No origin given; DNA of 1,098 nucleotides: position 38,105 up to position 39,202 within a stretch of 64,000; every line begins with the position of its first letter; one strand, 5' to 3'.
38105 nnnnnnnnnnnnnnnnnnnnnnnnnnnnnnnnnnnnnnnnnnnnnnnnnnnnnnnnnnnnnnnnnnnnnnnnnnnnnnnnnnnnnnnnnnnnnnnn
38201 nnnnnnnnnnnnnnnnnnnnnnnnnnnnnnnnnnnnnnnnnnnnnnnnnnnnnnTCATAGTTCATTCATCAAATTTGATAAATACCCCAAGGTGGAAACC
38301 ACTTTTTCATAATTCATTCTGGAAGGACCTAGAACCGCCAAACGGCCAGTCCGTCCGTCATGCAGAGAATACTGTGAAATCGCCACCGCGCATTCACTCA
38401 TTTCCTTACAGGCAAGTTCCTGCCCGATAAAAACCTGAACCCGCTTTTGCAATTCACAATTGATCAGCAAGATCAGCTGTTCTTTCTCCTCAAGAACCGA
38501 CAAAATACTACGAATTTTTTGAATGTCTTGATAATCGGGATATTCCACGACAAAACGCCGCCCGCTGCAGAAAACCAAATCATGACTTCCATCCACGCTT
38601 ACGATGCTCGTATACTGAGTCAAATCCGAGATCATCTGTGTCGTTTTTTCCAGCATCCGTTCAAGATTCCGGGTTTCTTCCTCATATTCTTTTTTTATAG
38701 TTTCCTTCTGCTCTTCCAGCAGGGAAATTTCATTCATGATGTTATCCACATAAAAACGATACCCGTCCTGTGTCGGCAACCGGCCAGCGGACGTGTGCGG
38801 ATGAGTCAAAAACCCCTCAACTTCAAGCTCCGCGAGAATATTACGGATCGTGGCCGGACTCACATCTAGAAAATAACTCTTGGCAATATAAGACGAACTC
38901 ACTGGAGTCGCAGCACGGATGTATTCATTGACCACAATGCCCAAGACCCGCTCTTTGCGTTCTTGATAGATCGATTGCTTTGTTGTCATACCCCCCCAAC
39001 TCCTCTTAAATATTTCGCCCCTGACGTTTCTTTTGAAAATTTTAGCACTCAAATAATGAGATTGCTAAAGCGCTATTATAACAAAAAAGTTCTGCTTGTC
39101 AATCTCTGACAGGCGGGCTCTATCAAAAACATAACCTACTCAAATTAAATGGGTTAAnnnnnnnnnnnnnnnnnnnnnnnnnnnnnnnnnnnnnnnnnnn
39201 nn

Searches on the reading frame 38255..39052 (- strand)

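Call 49: search_protein_families(library=pfam, proteins=[window:38255-39052:-], max_evalue=0.00001)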
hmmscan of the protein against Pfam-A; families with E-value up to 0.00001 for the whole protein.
window:38255-39052:- (265 aa): 1 family
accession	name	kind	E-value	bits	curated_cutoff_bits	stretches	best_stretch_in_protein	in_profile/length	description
PF01628.27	HrcA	-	8.9e-29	101.4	22.2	1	112-252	87-215/215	HrcA protein C terminal domain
